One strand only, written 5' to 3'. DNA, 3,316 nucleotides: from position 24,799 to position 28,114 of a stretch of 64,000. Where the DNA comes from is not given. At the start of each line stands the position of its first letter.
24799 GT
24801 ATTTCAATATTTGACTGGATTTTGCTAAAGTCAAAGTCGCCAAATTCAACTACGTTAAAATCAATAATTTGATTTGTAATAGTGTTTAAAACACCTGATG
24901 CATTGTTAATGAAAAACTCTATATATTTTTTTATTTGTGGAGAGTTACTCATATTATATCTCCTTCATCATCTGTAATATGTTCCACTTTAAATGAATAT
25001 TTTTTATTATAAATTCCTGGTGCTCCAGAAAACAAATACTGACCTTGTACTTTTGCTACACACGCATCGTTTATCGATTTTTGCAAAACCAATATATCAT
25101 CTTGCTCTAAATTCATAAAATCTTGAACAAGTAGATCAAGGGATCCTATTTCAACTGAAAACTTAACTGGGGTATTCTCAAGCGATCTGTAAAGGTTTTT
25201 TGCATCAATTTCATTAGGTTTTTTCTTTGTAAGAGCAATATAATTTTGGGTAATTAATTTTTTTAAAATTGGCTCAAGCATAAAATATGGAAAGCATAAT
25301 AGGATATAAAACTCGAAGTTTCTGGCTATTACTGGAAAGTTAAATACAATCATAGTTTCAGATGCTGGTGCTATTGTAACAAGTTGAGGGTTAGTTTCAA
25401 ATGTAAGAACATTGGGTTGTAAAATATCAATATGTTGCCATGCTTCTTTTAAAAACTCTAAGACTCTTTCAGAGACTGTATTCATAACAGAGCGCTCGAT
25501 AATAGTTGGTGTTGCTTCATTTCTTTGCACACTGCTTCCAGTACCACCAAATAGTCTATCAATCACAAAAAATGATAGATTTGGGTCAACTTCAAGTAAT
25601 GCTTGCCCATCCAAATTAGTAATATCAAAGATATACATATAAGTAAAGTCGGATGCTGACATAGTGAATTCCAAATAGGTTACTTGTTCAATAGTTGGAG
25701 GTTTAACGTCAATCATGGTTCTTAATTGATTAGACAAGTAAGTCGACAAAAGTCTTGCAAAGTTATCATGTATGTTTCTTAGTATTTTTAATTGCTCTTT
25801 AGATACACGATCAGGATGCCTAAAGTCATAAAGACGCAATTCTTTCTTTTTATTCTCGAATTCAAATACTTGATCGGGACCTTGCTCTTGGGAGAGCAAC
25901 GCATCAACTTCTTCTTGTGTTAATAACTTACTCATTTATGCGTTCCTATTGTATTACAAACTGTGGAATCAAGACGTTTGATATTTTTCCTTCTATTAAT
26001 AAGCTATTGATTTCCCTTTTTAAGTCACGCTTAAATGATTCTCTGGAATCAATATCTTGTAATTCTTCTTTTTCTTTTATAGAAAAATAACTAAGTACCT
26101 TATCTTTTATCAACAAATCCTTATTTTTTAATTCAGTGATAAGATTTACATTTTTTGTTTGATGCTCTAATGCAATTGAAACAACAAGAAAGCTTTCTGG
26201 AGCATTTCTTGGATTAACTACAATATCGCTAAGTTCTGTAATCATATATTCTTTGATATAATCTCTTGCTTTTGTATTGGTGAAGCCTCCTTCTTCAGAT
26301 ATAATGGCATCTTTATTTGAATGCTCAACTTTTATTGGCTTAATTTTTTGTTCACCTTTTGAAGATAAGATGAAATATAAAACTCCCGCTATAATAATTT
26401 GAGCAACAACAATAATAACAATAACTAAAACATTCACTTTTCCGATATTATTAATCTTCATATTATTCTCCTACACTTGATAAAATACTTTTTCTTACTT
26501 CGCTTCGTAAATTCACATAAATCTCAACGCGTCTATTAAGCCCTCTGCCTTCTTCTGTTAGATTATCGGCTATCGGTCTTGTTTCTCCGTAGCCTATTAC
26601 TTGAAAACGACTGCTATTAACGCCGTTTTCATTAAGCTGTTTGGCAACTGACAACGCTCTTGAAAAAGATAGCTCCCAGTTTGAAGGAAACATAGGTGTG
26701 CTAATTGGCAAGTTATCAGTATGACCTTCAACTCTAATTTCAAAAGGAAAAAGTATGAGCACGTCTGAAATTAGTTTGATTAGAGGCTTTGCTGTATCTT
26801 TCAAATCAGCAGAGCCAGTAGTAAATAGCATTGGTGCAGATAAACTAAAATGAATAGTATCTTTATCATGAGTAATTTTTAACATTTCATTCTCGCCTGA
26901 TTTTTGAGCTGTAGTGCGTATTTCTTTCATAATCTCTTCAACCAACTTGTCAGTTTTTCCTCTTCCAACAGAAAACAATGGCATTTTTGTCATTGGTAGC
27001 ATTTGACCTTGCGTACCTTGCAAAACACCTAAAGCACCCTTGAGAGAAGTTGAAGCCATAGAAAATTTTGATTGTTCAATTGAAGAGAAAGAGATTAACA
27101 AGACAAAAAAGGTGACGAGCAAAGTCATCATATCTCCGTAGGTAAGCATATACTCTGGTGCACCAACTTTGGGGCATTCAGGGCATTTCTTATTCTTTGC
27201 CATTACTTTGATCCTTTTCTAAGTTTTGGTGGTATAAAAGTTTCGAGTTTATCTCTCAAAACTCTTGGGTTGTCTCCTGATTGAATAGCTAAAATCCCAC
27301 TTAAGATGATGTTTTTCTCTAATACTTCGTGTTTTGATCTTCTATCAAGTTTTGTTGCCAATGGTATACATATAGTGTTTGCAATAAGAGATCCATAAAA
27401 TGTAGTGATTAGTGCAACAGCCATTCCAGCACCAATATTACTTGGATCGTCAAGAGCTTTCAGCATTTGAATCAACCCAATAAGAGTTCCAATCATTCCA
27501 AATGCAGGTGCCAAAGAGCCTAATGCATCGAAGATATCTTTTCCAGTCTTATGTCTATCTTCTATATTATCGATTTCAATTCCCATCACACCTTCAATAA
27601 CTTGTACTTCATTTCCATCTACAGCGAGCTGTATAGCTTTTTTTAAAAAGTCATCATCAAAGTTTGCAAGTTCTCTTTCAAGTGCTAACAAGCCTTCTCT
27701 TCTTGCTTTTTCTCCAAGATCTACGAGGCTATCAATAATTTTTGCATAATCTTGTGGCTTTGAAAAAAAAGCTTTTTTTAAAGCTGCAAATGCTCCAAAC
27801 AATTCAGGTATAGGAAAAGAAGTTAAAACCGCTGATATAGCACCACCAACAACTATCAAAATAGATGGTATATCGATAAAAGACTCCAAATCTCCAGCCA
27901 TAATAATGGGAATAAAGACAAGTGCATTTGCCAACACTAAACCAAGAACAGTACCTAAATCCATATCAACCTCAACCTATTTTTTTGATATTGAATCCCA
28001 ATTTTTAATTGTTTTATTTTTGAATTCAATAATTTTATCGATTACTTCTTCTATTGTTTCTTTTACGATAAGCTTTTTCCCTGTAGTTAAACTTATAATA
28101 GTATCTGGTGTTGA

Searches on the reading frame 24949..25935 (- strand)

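Call 70: search_protein_families(library=pfam, proteins=[window:24949-25935:-], max_evalue=0.00001)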
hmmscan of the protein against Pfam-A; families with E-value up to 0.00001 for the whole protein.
window:24949-25935:- (328 aa): 2 families
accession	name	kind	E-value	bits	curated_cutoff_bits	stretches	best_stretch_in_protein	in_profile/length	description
PF02154.20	FliM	-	1.3e-54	185.4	27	1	36-227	1-192/192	Flagellar motor switch protein FliM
PF01052.25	FliMN_C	-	5.6e-15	55.5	23.8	1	251-321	2-72/73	Type III flagellar switch regulator (C-ring) FliN C-term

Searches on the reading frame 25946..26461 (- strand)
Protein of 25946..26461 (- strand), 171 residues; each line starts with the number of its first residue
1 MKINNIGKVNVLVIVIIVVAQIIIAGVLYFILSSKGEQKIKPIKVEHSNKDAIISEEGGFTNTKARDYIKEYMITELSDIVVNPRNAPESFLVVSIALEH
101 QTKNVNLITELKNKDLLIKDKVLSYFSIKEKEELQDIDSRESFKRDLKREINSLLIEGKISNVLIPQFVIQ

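Call 70: search_protein_families(library=pfam, proteins=[window:25946-26461:-], max_evalue=0.00001)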
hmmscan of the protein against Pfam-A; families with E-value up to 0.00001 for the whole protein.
window:25946-26461:- (171 aa): 1 family
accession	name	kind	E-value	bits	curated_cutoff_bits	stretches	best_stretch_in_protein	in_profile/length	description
PF03748.19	FliL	-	3.9e-15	56.7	24.6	1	76-171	3-103/103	Flagellar basal body-associated protein FliL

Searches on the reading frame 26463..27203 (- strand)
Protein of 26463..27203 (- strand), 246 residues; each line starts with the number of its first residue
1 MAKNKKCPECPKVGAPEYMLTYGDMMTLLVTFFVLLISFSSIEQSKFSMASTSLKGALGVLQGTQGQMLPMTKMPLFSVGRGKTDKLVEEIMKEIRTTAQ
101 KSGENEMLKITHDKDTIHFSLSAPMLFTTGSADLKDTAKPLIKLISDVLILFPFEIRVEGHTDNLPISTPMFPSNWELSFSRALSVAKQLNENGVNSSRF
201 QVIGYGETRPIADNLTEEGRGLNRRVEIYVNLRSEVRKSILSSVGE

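Call 70: search_protein_families(library=pfam, proteins=[window:26463-27203:-], max_evalue=0.00001)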
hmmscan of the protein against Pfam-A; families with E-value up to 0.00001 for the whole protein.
window:26463-27203:- (246 aa): 2 families
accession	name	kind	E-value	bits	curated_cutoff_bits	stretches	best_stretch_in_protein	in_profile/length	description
PF00691.25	OmpA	-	3.9e-18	66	27.2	1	126-224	1-98/98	OmpA family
PF13677.11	MotB_plug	-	1.8e-16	59.9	24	1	4-58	4-58/58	Membrane MotB of proton-channel complex MotA/MotB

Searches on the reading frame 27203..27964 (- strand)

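Call 70: search_protein_families(library=pfam, proteins=[window:27203-27964:-], max_evalue=0.00001)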
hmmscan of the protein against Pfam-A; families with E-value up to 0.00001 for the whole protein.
window:27203-27964:- (253 aa): 2 families
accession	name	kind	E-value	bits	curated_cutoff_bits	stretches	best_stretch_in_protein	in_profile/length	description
PF01618.21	MotA_ExbB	-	3e-31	108.3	22.9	1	101-216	4-124/127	MotA/TolQ/ExbB proton channel family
PF20560.3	MotA_N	-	3.5e-06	27.6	27.3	1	7-91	2-91/91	Motility protein A N-terminal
